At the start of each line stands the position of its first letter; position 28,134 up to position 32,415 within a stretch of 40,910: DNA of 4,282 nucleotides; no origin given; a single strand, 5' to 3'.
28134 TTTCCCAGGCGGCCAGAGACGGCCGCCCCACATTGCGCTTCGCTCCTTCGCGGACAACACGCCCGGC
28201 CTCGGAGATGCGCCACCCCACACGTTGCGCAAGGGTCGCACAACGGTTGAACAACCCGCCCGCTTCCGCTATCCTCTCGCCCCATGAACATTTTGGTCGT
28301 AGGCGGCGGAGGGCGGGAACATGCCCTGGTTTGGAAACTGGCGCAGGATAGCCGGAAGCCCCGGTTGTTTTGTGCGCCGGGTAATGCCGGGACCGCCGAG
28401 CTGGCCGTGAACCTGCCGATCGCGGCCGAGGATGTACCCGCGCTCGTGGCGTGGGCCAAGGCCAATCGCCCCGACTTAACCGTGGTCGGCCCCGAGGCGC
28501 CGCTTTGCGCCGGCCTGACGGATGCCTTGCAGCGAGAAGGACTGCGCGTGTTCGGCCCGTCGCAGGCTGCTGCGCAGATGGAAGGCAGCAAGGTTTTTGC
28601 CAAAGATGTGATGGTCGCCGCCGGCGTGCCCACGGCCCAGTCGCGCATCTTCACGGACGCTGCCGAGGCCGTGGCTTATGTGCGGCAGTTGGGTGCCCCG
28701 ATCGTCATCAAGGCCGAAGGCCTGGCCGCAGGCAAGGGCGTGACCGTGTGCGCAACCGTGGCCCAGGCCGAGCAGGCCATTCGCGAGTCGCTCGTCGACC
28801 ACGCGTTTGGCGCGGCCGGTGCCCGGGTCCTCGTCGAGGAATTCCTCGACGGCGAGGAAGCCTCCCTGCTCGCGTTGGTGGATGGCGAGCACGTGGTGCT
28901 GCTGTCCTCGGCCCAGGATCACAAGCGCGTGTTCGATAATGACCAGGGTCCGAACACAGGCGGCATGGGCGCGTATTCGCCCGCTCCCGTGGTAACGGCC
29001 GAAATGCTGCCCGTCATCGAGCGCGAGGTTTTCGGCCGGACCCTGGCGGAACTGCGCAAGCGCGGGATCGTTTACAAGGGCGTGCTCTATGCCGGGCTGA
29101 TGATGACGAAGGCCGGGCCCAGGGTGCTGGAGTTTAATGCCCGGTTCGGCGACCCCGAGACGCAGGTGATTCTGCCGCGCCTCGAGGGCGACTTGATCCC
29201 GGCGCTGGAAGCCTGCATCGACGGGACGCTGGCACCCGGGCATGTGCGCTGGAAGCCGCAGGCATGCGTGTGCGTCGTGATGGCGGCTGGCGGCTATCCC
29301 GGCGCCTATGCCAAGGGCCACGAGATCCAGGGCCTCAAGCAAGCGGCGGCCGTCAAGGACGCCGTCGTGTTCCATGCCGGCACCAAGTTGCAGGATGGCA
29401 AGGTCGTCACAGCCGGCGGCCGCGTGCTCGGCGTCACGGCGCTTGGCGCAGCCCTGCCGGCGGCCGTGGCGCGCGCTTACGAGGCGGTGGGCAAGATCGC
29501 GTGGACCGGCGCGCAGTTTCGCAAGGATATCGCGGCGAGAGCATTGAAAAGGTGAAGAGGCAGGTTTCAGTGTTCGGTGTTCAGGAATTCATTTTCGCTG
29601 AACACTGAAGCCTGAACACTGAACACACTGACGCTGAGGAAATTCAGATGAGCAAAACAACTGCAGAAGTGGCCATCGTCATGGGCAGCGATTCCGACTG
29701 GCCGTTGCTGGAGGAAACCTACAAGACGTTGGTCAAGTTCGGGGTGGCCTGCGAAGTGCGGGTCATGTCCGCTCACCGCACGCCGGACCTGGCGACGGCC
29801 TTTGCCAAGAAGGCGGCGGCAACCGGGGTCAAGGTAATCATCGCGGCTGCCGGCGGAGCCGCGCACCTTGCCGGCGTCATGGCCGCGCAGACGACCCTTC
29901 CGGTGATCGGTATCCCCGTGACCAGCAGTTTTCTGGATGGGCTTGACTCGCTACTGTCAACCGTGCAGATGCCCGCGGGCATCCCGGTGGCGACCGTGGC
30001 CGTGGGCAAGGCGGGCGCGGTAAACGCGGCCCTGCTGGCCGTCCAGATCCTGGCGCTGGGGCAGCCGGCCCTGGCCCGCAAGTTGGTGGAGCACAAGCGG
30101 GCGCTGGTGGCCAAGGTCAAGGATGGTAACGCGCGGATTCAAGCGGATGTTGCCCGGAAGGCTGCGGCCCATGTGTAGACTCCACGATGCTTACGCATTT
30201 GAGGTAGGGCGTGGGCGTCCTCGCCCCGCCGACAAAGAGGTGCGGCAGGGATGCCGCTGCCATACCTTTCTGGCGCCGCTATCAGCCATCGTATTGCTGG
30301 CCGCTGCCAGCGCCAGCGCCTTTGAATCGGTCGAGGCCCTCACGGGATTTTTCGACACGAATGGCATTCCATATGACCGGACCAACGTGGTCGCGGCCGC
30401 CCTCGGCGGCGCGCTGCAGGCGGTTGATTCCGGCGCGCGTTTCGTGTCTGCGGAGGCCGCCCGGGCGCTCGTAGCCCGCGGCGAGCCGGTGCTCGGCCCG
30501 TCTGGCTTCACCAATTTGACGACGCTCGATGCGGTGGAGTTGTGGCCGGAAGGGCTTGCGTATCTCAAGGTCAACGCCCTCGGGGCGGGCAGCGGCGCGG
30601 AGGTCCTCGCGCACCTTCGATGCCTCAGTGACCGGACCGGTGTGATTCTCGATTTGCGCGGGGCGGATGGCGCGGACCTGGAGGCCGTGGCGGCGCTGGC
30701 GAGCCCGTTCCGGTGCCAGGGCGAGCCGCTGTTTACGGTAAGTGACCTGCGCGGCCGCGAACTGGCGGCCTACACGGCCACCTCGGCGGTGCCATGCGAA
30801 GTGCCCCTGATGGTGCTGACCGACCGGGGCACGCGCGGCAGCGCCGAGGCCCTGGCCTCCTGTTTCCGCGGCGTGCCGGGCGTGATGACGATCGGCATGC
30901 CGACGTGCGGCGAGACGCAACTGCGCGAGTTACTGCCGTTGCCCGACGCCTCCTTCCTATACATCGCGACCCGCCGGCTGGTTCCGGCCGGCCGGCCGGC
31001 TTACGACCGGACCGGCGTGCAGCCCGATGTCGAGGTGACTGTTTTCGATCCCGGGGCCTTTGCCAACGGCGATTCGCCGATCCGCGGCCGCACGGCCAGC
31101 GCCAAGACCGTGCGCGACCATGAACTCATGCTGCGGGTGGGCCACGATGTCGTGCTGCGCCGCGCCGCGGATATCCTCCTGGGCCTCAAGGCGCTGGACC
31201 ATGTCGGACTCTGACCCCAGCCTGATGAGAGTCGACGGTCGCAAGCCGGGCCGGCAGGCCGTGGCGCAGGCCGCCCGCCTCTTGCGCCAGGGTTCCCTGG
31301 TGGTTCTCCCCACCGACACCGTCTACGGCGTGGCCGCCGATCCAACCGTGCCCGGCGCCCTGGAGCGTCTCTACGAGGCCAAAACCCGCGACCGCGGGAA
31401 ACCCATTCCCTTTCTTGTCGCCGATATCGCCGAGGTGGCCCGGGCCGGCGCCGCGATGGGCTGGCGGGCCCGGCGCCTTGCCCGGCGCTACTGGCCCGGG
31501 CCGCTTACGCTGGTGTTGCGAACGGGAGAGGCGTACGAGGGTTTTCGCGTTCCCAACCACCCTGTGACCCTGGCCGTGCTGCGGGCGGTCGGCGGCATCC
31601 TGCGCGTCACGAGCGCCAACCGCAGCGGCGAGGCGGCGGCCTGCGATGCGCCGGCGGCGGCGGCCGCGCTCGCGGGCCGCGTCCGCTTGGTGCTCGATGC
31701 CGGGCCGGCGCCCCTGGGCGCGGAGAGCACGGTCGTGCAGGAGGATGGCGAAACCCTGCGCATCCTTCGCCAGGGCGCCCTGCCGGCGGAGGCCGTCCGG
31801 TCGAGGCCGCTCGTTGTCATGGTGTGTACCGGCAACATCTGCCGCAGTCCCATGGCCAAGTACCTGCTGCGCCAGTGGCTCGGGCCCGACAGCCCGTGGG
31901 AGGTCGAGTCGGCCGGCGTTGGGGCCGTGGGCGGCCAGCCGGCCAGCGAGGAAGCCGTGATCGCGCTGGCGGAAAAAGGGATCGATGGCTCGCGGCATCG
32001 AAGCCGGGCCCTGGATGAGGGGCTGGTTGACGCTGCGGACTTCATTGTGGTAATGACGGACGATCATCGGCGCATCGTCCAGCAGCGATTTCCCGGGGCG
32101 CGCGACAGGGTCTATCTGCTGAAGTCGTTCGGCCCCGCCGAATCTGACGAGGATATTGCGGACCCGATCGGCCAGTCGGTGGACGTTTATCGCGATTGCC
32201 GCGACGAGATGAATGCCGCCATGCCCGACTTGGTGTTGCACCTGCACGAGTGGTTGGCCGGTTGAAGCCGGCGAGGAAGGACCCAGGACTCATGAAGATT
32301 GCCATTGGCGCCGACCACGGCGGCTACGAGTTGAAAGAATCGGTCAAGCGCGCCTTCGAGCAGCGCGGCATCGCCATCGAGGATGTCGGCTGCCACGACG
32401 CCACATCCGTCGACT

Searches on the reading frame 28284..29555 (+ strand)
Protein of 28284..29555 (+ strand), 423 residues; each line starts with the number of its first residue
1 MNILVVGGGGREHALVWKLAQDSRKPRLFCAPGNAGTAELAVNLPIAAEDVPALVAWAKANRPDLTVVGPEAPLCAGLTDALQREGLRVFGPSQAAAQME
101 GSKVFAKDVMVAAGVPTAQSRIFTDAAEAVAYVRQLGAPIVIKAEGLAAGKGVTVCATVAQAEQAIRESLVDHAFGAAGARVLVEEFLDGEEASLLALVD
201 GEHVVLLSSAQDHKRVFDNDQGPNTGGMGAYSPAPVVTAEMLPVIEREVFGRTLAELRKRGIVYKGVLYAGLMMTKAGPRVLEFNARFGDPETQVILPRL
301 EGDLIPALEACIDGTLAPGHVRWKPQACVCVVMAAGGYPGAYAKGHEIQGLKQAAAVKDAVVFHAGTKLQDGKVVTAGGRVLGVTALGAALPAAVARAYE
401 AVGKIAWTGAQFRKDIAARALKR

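Call 68: search_protein_families(library=pfam, proteins=[window:28284-29555:+], max_evalue=0.001)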
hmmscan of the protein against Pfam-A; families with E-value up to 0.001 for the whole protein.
window:28284-29555:+ (423 aa): 8 families
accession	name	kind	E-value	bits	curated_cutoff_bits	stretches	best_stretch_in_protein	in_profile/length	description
PF01071.24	GARS_A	-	4e-77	258.9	27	1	101-293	1-194/194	Phosphoribosylglycinamide synthetase, ATP-grasp (A) domain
PF02844.21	GARS_N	-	4.3e-38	130.5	29.5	1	1-100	1-100/100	Phosphoribosylglycinamide synthetase, N domain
PF02843.22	GARS_C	-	1.6e-33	115.3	34.8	1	328-419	1-92/92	Phosphoribosylglycinamide synthetase, C domain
PF02786.22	CPSase_L_D2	-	6.6e-09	36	19.8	1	103-191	2-92/211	Carbamoyl-phosphate synthase L chain, ATP binding domain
PF02222.28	ATP-grasp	-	1.2e-06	28.7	27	1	111-194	4-83/179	ATP-grasp domain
PF13549.11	ATP-grasp_5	-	2.1e-05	24.5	27.6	1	105-146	14-55/221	ATP-grasp domain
PF02655.19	ATP-grasp_3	-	2.3e-05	25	23.2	1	135-289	29-158/160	ATP-grasp domain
PF13535.11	ATP-grasp_4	-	0.00092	19.3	27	0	138-207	3-82/160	ATP-grasp domain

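Call 94: list_cluster_members(proteins=[window:28284-29555:+, window:16512-18605:+, window:19769-20623:+, window:7763-9331:-, window:25702-26703:-, window:24140-24661:+])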
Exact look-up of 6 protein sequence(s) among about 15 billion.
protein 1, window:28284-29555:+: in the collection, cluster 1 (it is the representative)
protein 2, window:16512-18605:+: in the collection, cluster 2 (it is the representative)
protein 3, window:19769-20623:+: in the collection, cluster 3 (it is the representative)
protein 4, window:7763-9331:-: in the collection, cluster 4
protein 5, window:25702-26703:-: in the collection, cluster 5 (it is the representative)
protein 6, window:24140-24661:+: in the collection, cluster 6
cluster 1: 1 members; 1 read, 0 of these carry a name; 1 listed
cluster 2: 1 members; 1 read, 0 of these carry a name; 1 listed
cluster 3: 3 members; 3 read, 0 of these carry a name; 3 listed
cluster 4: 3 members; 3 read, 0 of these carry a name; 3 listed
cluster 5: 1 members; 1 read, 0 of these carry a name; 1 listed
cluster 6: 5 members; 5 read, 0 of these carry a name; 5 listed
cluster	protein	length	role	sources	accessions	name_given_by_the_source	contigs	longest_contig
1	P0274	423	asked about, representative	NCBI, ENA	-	-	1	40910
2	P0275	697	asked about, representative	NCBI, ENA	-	-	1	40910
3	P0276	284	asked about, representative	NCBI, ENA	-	-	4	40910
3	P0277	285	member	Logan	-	-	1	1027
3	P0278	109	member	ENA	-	-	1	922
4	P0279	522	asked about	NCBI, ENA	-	-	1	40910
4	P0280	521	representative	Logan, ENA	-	-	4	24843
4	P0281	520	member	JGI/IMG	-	-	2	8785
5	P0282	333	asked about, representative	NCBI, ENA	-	-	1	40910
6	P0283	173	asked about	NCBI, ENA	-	-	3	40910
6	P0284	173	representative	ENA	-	-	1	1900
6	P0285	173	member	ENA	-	-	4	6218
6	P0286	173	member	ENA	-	-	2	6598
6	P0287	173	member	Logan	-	-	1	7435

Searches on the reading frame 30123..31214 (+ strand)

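Call 68: search_protein_families(library=pfam, proteins=[window:30123-31214:+], max_evalue=0.001)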
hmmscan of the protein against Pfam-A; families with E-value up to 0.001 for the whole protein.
window:30123-31214:+ (363 aa): 1 family
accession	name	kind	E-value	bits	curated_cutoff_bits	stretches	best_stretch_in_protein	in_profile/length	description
PF03572.23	Peptidase_S41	-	4.8e-18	65.7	24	1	145-305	2-165/165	Peptidase family S41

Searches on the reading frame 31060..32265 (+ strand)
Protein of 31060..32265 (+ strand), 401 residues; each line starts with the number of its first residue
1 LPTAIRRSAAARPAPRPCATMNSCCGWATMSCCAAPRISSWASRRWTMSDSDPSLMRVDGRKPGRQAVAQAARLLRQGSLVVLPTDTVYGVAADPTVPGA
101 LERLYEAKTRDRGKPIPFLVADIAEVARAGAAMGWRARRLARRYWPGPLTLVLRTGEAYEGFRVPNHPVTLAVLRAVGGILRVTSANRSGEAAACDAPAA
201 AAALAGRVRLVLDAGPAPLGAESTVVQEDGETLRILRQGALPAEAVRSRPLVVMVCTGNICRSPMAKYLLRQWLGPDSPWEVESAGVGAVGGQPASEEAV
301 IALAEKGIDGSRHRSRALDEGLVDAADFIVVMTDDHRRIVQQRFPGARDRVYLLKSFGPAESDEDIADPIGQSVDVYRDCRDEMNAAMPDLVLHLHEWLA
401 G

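Call 68: search_protein_families(library=pfam, proteins=[window:31060-32265:+], max_evalue=0.001)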
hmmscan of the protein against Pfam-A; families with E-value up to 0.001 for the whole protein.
window:31060-32265:+ (401 aa): 2 families
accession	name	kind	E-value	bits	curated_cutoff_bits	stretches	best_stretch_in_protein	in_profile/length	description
PF01300.24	Sua5_yciO_yrdC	-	1.5e-42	145.5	25.1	1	74-239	2-178/178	Telomere recombination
PF01451.26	LMWPc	-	3.2e-28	99.2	23.2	1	252-391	1-143/144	Low molecular weight phosphotyrosine protein phosphatase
